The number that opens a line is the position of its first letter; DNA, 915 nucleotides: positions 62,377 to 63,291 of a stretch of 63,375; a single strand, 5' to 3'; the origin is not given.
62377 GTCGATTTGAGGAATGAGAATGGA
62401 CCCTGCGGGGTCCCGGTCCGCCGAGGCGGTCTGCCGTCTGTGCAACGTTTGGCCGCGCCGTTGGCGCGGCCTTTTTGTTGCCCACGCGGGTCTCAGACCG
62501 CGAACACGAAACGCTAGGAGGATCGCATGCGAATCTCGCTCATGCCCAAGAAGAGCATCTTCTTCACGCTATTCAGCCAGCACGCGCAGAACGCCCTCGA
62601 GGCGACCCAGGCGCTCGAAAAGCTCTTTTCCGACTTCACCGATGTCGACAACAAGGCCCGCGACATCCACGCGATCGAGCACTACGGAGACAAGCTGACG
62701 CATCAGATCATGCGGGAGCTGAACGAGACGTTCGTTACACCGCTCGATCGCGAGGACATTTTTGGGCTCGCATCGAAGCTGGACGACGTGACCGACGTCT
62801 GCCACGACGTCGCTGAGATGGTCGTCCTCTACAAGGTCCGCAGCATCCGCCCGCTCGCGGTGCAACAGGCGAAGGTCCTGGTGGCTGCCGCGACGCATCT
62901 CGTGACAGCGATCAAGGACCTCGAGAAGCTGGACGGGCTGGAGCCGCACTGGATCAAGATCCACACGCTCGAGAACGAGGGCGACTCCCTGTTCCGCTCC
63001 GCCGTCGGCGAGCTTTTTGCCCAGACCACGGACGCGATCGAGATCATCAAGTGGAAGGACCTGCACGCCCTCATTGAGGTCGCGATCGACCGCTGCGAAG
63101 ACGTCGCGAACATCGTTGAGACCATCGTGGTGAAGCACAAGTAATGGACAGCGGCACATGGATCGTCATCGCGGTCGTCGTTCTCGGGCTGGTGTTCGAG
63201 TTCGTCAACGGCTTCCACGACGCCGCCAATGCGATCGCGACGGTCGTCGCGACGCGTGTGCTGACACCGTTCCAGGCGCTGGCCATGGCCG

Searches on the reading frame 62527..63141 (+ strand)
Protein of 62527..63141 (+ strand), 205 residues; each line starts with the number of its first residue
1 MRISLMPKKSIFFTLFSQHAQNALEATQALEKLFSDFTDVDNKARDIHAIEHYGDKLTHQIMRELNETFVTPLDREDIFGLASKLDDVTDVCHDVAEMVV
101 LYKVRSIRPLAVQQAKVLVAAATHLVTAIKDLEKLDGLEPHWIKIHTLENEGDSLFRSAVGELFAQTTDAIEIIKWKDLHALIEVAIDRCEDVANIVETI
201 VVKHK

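Call 6: find_homologous_proteins(query=window:62527-63141:+)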
Query window:62527-63141:+ (205 aa): 1591 proteins with E <= 0.001 among 1773 candidates; the best 120 are listed.
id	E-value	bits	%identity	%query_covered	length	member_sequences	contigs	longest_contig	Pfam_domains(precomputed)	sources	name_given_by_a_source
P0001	3.4e-118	411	91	100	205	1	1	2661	PF01865.22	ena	-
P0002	1.7e-117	408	91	100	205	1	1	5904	PF01865.22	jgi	jgi:predicted phosphate transport protein (TIGR00153 family)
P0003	2.3e-117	408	91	100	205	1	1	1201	PF01865.22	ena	-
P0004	4.6e-116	404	91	100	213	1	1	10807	PF01865.22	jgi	jgi:predicted phosphate transport protein (TIGR00153 family)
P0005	8.9e-116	403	90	100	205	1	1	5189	PF01865.22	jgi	jgi:predicted phosphate transport protein (TIGR00153 family)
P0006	2.4e-115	401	90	100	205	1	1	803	PF01865.22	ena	-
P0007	2.9e-115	401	89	100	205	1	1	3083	PF01865.22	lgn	-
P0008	5.1e-115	400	89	100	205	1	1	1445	PF01865.22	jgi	jgi:uncharacterized protein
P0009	1.3e-114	399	90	100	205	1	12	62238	PF01865.22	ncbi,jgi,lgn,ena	ncbi:MAG TPA: DUF47 family protein [Candidatus Limnocylindria bacterium]|jgi:predicted phosphate tra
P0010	1.9e-114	398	89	100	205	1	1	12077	PF01865.22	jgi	-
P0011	8.2e-114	396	88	100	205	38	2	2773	PF01865.22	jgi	jgi:uncharacterized protein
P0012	8.8e-114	396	90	100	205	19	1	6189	PF01865.22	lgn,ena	-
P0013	8.7e-113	393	87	100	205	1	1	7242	PF01865.22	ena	-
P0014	1.2e-112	393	87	100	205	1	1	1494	PF01865.22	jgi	jgi:uncharacterized protein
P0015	1.4e-112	392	87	100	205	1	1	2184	PF01865.22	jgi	-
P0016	1.8e-112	392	90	98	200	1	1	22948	PF01865.22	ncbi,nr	ncbi:MAG TPA: DUF47 family protein [Candidatus Limnocylindria bacterium]|nr:DUF47 family protein [Ca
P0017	2.7e-112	391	87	100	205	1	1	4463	PF01865.22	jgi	jgi:predicted phosphate transport protein (TIGR00153 family)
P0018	2.9e-111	388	87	100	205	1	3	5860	PF01865.22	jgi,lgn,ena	jgi:hypothetical protein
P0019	6.0e-111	387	86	100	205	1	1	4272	PF01865.22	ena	-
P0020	6.6e-111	387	86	100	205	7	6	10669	PF01865.22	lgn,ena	-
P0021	1.0e-110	386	86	100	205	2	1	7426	PF01865.22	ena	-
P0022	1.9e-110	385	85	100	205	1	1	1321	PF01865.22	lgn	-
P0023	2.7e-110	385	85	100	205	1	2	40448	PF01865.22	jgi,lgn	-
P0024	7.6e-110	383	85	100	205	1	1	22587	PF01865.22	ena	-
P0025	2.9e-109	382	84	100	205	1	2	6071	PF01865.22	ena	-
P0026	4.6e-109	381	84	100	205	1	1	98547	PF01865.22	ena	-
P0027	6.2e-109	380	84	100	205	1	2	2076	PF01865.22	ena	-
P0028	7.2e-109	380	83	100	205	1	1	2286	PF01865.22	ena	-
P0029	1.3e-108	379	85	100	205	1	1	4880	PF01865.22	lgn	-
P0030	2.1e-108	379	84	100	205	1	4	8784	PF01865.22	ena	-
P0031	5.6e-108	377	83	100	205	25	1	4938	PF01865.22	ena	-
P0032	4.7e-107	374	82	100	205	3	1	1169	PF01865.22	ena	-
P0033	3.0e-102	359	79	100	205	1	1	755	PF01865.22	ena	-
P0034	3.0e-102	359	79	100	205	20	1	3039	PF01865.22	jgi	jgi:predicted phosphate transport protein (TIGR00153 family)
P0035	3.6e-102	358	80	100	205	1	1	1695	PF01865.22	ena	-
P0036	1.6e-101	356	79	100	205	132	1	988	PF01865.22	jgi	jgi:uncharacterized protein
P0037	1.8e-101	356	78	100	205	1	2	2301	PF01865.22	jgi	jgi:predicted phosphate transport protein (TIGR00153 family)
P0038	3.8e-101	355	79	100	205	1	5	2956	PF01865.22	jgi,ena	jgi:predicted phosphate transport protein (TIGR00153 family)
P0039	3.9e-101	355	78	100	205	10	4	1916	PF01865.22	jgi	jgi:predicted phosphate transport protein (TIGR00153 family)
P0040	4.3e-101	355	78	100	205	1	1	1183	PF01865.22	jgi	jgi:predicted phosphate transport protein (TIGR00153 family)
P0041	4.6e-101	355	77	100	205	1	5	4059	PF01865.22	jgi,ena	jgi:predicted phosphate transport protein (TIGR00153 family)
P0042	1.3e-100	353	78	100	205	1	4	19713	PF01865.22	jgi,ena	-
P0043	1.4e-100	353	78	100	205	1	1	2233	PF01865.22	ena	-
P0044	1.5e-100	353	78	100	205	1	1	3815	PF01865.22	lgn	-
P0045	1.8e-100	353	78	100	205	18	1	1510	PF01865.22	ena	-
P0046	2.7e-100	352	79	100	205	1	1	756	PF01865.22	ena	-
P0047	4.5e-100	352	78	100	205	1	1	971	PF01865.22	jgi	jgi:predicted phosphate transport protein (TIGR00153 family)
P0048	9.9e-100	350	77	100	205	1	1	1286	PF01865.22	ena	-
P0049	1.7e-99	350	77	100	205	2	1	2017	PF01865.22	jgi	-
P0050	2.6e-99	349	78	100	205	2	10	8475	PF01865.22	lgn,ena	-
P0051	4.3e-99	348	78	100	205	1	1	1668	PF01865.22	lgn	-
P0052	4.3e-99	348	78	100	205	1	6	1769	PF01865.22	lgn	-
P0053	6.3e-99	348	75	100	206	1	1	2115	PF01865.22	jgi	-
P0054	7.1e-99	348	78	100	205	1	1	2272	PF01865.22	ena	-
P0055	8.9e-99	347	77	100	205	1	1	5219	PF01865.22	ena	-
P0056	9.5e-99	347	77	100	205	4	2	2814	PF01865.22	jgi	jgi:uncharacterized protein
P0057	1.2e-98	347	77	100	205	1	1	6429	PF01865.22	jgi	-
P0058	1.2e-98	347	76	100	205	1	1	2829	PF01865.22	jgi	-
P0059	2.0e-98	346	77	100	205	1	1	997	PF01865.22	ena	-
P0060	2.6e-98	346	77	100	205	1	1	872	PF01865.22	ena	-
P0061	2.9e-98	346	75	100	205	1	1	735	PF01865.22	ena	-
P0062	3.4e-98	345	76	100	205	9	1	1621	PF01865.22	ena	-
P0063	4.5e-98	345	77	100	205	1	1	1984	PF01865.22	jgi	jgi:predicted phosphate transport protein (TIGR00153 family)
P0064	4.7e-98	345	75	100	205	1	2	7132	PF01865.22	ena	-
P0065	6.3e-98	345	75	100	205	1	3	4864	PF01865.22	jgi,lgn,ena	jgi:predicted phosphate transport protein (TIGR00153 family)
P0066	7.1e-98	344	77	100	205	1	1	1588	PF01865.22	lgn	-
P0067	1.1e-97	344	76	100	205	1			PF01865.22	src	-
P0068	1.1e-97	344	74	100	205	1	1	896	PF01865.22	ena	-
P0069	1.2e-97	344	76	100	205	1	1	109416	PF01865.22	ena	-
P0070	1.6e-97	343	74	100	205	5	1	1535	PF01865.22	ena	-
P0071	1.6e-97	343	74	100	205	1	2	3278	PF01865.22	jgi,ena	-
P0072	1.8e-97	343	77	100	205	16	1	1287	PF01865.22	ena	-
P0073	1.9e-97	343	78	98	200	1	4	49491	PF01865.22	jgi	jgi:predicted phosphate transport protein (TIGR00153 family)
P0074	2.0e-97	343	75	100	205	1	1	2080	PF01865.22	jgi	jgi:hypothetical protein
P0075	2.5e-97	343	76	100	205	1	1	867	PF01865.22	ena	-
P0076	3.4e-97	342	76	100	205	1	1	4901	PF01865.22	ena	-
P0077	3.4e-97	342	74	100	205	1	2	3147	PF01865.22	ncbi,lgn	-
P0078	3.5e-97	342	76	100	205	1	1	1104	PF01865.22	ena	-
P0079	3.8e-97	342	75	100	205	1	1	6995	PF01865.22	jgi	jgi:predicted phosphate transport protein (TIGR00153 family)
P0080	4.6e-97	342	75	100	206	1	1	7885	PF01865.22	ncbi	-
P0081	4.9e-97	342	88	87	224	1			PF01865.22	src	-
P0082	5.6e-97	341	75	100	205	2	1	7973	PF01865.22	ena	-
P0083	5.8e-97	341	77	98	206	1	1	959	PF01865.22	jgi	jgi:predicted phosphate transport protein (TIGR00153 family)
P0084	7.4e-97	341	75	99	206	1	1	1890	PF01865.22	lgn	-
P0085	7.8e-97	341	78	98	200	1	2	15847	PF01865.22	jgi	jgi:predicted phosphate transport protein (TIGR00153 family)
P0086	8.5e-97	341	75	99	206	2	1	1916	PF01865.22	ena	-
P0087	9.0e-97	341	73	100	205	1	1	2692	PF01865.22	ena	-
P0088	1.0e-96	341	73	100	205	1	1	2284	PF01865.22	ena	-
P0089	1.1e-96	341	74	100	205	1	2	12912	PF01865.22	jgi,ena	-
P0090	1.2e-96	340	74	100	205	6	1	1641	PF01865.22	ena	-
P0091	1.5e-96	340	73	99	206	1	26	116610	PF01865.22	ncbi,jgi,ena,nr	ncbi:MAG: DUF47 domain-containing protein [Chloroflexi bacterium]|nr:MAG: DUF47 domain-containing pr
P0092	1.7e-96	340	74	99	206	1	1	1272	PF01865.22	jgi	jgi:predicted phosphate transport protein (TIGR00153 family)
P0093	1.8e-96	340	75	100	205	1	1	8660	PF01865.22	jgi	jgi:uncharacterized protein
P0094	1.8e-96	340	73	99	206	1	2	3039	PF01865.22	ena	-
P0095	1.9e-96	340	74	100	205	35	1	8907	PF01865.22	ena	-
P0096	2.1e-96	340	76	100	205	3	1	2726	PF01865.22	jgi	jgi:hypothetical protein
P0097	2.1e-96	340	73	99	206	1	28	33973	PF01865.22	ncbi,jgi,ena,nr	ncbi:MAG: DUF47 domain-containing protein [Chloroflexi bacterium]|nr:MAG: DUF47 domain-containing pr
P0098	2.1e-96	340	73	99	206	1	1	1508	PF01865.22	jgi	-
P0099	2.1e-96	340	76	100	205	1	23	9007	PF01865.22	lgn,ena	-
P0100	2.1e-96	340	76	98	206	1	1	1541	PF01865.22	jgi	-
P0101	3.7e-96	339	73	99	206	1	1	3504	PF01865.22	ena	-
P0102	4.0e-96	339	72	99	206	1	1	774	PF01865.22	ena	-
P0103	4.4e-96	339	73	100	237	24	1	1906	PF01865.22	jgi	jgi:uncharacterized protein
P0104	5.2e-96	338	73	99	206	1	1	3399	PF01865.22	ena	-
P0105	7.1e-96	338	73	100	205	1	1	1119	PF01865.22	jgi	jgi:uncharacterized protein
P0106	7.3e-96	338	73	99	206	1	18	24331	PF01865.22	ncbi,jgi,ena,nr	ncbi:MAG: hypothetical protein AUI58_03115 [Chloroflexi bacterium 13_1_40CM_2_70_6]|nr:MAG: hypothet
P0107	7.3e-96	338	73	99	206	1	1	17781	PF01865.22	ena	-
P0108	8.9e-96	338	73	99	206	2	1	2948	PF01865.22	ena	-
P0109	9.3e-96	337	73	100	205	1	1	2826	PF01865.22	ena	-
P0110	9.9e-96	337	73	100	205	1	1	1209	PF01865.22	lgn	-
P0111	1.0e-95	337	73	99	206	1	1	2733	PF01865.22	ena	-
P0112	1.1e-95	337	74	100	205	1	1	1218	PF01865.22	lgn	-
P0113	1.3e-95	337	75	100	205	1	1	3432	PF01865.22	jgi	jgi:uncharacterized protein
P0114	1.3e-95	337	75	100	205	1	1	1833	PF01865.22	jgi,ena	-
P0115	1.4e-95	337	73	100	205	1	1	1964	PF01865.22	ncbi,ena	-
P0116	1.5e-95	337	74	100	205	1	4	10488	PF01865.22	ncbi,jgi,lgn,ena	ncbi:MAG TPA: DUF47 family protein [Candidatus Limnocylindria bacterium]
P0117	1.7e-95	337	73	100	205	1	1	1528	PF01865.22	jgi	jgi:uncharacterized protein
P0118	1.9e-95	336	74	99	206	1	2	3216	PF01865.22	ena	-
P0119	2.0e-95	336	74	100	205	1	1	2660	PF01865.22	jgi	jgi:uncharacterized protein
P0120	2.3e-95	336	75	100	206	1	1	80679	PF01865.22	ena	-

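Call 9: find_related_loci(query=A1, collection=genome_contigs, flank=3000)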
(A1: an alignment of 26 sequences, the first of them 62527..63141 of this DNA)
Query A1 (205 aa) in genome_contigs; peptide patterns used: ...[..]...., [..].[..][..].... (x = any residue, [..] = any of these).
366 stretches matched a pattern; 300 encode a relative of the query (tblastn E <= 1e-3); the best 80 are kept; 80 distinct loci.
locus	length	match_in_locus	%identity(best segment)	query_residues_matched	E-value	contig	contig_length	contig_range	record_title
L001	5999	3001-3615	98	1-205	8e-133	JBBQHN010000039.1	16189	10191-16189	MAG: Candidatus Limnocylindria bacterium isolate Co_metawrap_902 Cmw_902_k141_15382418_length_16189_cov_10.9950, whole g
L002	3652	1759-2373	94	1-205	1e-131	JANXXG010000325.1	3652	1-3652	MAG: Chloroflexi bacterium isolate GL140_2_metabat_395 GL140_2_k141_1325135, whole genome shotgun sequence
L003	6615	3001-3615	93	1-205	5e-128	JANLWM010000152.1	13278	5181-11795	MAG: Chloroflexota bacterium isolate OTE_20_metabat_38 OTE_20_k141_925415, whole genome shotgun sequence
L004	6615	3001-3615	89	1-205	1e-123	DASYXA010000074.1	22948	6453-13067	MAG TPA_asm: Candidatus Limnocylindria bacterium isolate SMAG_U6296 k141_1071287, whole genome shotgun sequence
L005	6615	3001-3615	90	1-205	4e-123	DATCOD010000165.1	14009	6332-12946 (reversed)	MAG TPA_asm: Candidatus Limnocylindria bacterium isolate SMAG_U7192 k141_75672, whole genome shotgun sequence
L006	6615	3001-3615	84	1-205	6e-111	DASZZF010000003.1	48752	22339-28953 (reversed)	MAG TPA_asm: Candidatus Limnocylindria bacterium isolate SMAG_U6229 k141_199664, whole genome shotgun sequence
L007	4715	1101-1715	79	1-205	6e-110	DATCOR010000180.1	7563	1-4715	MAG TPA_asm: Candidatus Limnocylindria bacterium isolate SMAG_U7206 k141_250174, whole genome shotgun sequence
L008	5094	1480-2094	79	1-205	1e-109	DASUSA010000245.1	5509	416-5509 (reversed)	MAG TPA_asm: Candidatus Limnocylindria bacterium isolate SMAG_U1722 k141_1371066, whole genome shotgun sequence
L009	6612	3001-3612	80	1-204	3e-109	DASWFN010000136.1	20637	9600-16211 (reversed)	MAG TPA_asm: Candidatus Limnocylindria bacterium isolate SMAG_U2790 k141_747967, whole genome shotgun sequence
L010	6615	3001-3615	78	1-205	2e-109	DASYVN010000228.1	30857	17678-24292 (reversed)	MAG TPA_asm: Candidatus Limnocylindria bacterium isolate SMAG_U6255 k141_54151, whole genome shotgun sequence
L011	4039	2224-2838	78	1-205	5e-110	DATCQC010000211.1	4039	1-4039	MAG TPA_asm: Candidatus Limnocylindria bacterium isolate SMAG_U7243 k141_13350, whole genome shotgun sequence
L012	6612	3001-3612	78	1-204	2e-108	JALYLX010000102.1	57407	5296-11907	MAG: Chloroflexota bacterium isolate AFD bin50 SD1486_k127_543916, whole genome shotgun sequence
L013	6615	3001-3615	77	1-205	3e-108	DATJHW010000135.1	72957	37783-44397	MAG TPA_asm: Candidatus Saccharimonadales bacterium isolate SMAG_U15522 k141_11830641, whole genome shotgun sequence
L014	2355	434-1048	78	1-205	4e-113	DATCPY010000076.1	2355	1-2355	MAG TPA_asm: Candidatus Limnocylindria bacterium isolate SMAG_U7239 k141_82851, whole genome shotgun sequence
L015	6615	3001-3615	77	1-205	3e-107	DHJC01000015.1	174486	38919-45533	MAG TPA_asm: Chloroflexi bacterium UBA4730 UBA4730_contig_101, whole genome shotgun sequence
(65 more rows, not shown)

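Call 60: search_protein_families(library=pfam, proteins=[window:62527-63141:+])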
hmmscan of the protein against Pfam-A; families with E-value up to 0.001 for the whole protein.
window:62527-63141:+ (205 aa): 1 family
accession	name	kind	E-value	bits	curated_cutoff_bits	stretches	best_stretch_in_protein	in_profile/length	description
PF01865.21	PhoU_div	-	8.1e-28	97.7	24.4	1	12-202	13-213/214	Protein of unknown function DUF47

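Call 62: search_protein_families(library=pfam, proteins=[L001:3618-4619:+])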
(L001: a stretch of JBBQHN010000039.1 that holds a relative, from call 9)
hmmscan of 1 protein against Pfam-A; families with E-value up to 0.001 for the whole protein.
L001:3618-4619:+ (334 aa): 1 family
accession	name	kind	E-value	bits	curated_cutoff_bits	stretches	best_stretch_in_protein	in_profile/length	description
PF01384.25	PHO4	-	5e-85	286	33.7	1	22-319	1-349/350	Phosphate transporter family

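Call 63: find_encoding_contigs(protein=P0004, flank=1200, max_places=2)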
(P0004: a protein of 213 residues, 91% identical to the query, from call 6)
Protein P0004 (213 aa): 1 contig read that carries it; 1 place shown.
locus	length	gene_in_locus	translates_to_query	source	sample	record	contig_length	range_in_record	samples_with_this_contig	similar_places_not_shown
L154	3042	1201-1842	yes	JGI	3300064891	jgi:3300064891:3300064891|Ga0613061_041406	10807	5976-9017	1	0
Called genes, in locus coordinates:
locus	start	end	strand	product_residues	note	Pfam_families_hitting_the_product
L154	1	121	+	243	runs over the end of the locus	PF00005:ABC_tran, PF13304:AAA_21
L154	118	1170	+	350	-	PF12679:ABC2_membrane_2, PF12698:ABC2_membrane_3, PF01061:ABC2_membrane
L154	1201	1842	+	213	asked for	PF01865:PhoU_div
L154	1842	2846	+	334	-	PF01384:PHO4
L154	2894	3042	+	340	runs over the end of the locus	PF00989:PAS (faint), PF08448:PAS_4 (weak), PF13426:PAS_9 (faint), PF00512:HisKA, PF02518:HATPase_c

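Call 64: find_encoding_contigs(protein=P0010, flank=1200, max_places=2)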
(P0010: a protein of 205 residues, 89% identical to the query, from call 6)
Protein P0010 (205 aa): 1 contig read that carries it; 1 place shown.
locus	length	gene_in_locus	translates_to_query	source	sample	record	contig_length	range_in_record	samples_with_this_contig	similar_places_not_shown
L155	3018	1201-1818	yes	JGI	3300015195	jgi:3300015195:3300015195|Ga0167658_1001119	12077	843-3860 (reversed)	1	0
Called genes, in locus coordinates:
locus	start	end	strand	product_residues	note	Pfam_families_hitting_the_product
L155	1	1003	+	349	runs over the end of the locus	PF12679:ABC2_membrane_2, PF12698:ABC2_membrane_3, PF01061:ABC2_membrane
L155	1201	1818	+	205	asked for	PF01865:PhoU_div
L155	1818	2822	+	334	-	PF01384:PHO4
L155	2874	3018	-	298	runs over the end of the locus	PF13344:Hydrolase_6, PF13419:HAD_2 (faint), PF00702:Hydrolase, PF13242:Hydrolase_like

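Call 65: find_encoding_contigs(protein=P0023, flank=1200, max_places=2)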
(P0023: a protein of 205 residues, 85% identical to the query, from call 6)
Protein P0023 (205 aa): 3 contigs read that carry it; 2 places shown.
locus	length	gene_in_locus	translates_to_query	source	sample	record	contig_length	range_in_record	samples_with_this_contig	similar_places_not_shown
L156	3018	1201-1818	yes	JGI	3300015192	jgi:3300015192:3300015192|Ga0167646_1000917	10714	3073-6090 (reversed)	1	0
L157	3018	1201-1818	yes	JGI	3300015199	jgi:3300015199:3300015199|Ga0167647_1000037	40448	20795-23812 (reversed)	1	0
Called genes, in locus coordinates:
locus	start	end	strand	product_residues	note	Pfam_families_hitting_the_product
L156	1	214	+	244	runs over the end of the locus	PF00005:ABC_tran, PF13304:AAA_21 (weak)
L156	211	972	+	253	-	PF01061:ABC2_membrane, PF12679:ABC2_membrane_2, PF12730:ABC2_membrane_4, PF12698:ABC2_membrane_3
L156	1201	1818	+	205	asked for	PF01865:PhoU_div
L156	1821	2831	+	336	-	PF01384:PHO4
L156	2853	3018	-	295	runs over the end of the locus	PF00702:Hydrolase, PF13344:Hydrolase_6, PF13419:HAD_2 (faint), PF13242:Hydrolase_like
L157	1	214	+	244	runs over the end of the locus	PF00005:ABC_tran, PF13304:AAA_21 (weak)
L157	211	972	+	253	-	PF01061:ABC2_membrane, PF12679:ABC2_membrane_2, PF12730:ABC2_membrane_4, PF12698:ABC2_membrane_3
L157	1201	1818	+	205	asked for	PF01865:PhoU_div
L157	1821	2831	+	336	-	PF01384:PHO4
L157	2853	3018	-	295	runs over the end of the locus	PF00702:Hydrolase, PF13344:Hydrolase_6, PF13419:HAD_2 (faint), PF13242:Hydrolase_like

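Call 66: find_encoding_contigs(protein=P0024, flank=1200, max_places=2)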
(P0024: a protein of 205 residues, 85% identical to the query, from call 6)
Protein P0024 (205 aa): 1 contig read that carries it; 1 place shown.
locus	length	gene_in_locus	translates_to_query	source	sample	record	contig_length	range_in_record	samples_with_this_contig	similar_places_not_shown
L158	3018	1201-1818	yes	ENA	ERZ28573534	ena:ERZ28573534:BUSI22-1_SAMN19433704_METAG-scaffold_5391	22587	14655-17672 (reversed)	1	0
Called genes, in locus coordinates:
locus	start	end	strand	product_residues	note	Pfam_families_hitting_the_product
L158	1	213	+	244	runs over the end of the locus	PF00005:ABC_tran, PF13304:AAA_21 (weak)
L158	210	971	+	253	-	PF01061:ABC2_membrane, PF12679:ABC2_membrane_2, PF12730:ABC2_membrane_4 (weak), PF12698:ABC2_membrane_3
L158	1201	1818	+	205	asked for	PF01865:PhoU_div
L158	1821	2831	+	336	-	PF01384:PHO4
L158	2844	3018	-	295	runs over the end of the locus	PF00702:Hydrolase, PF13344:Hydrolase_6, PF13419:HAD_2 (faint), PF13242:Hydrolase_like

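Call 68: find_encoding_contigs(protein=P0026, flank=1200, max_places=1)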
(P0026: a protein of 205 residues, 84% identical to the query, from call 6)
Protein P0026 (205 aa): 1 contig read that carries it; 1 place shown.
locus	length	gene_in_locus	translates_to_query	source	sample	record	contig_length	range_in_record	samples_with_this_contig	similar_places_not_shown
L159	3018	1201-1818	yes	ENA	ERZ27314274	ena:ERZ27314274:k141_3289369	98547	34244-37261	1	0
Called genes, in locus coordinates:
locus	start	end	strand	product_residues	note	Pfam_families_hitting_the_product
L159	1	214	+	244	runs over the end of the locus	PF00005:ABC_tran, PF13604:AAA_30 (faint), PF13304:AAA_21 (weak)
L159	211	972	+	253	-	PF01061:ABC2_membrane, PF12679:ABC2_membrane_2, PF12730:ABC2_membrane_4 (weak), PF12698:ABC2_membrane_3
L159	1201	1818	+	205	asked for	PF01865:PhoU_div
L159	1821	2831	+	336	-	PF01384:PHO4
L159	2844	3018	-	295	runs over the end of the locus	PF00702:Hydrolase, PF13344:Hydrolase_6, PF13419:HAD_2 (faint), PF13242:Hydrolase_like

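Call 69: find_encoding_contigs(protein=P0042, flank=1200, max_places=1)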
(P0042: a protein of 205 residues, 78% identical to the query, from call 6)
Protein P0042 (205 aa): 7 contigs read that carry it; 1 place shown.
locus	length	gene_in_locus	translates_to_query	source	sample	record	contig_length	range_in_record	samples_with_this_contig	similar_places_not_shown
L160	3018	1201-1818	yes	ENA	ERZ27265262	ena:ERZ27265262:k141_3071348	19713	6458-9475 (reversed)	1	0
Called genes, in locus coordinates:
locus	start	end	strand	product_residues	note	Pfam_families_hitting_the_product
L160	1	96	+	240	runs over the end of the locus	PF00005:ABC_tran, PF13304:AAA_21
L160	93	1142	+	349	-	PF12679:ABC2_membrane_2, PF12698:ABC2_membrane_3, PF01061:ABC2_membrane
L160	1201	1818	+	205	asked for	PF01865:PhoU_div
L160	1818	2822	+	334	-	PF01384:PHO4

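Call 70: find_encoding_contigs(protein=P0069, flank=1200, max_places=1)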
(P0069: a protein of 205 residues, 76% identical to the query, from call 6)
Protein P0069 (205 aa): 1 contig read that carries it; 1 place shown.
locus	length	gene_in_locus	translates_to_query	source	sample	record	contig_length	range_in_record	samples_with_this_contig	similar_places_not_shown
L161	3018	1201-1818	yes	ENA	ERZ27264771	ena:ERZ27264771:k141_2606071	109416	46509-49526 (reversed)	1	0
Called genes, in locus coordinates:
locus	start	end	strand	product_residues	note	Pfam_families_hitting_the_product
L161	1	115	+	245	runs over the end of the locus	PF00005:ABC_tran, PF13304:AAA_21 (weak)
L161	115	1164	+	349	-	PF12679:ABC2_membrane_2, PF12698:ABC2_membrane_3, PF01061:ABC2_membrane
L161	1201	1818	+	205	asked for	PF01865:PhoU_div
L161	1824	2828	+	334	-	PF01384:PHO4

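Call 71: find_encoding_contigs(protein=P0120, flank=1200, max_places=1)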
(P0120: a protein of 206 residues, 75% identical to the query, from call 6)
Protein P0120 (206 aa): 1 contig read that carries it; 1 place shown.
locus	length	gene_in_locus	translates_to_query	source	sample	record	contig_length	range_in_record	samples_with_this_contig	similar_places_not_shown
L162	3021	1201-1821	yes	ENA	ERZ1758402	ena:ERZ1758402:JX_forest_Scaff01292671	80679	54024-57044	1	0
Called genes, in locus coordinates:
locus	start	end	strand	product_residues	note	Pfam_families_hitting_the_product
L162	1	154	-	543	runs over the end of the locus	-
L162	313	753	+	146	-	-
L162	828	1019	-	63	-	-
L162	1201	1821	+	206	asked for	PF01865:PhoU_div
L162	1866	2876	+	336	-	PF01384:PHO4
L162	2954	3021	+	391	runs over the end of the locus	PF08448:PAS_4 (faint), PF00512:HisKA, PF02518:HATPase_c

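Call 72: find_encoding_contigs(protein=P0030, flank=1200, max_places=1)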
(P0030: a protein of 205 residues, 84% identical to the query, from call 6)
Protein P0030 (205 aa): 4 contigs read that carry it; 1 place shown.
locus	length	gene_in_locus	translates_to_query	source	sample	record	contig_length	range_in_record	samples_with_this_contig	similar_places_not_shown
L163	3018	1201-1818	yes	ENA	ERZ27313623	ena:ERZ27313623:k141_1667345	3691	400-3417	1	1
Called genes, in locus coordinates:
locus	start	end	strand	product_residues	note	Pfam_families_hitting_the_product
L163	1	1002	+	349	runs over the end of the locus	PF12679:ABC2_membrane_2, PF12698:ABC2_membrane_3, PF01061:ABC2_membrane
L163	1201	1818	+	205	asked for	PF01865:PhoU_div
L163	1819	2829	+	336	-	PF01384:PHO4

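Call 73: find_encoding_contigs(protein=P0020, flank=1200, max_places=1)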
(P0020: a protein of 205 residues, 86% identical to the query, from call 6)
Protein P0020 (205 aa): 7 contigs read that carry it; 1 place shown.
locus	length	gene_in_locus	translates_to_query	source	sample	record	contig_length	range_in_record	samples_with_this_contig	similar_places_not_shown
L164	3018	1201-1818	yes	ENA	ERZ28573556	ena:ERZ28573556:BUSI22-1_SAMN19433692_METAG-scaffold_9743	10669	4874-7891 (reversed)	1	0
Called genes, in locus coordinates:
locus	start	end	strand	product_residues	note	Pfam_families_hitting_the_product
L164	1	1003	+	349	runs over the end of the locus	PF12679:ABC2_membrane_2, PF12698:ABC2_membrane_3, PF01061:ABC2_membrane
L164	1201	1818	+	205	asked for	PF01865:PhoU_div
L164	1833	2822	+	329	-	PF01384:PHO4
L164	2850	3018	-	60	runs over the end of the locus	-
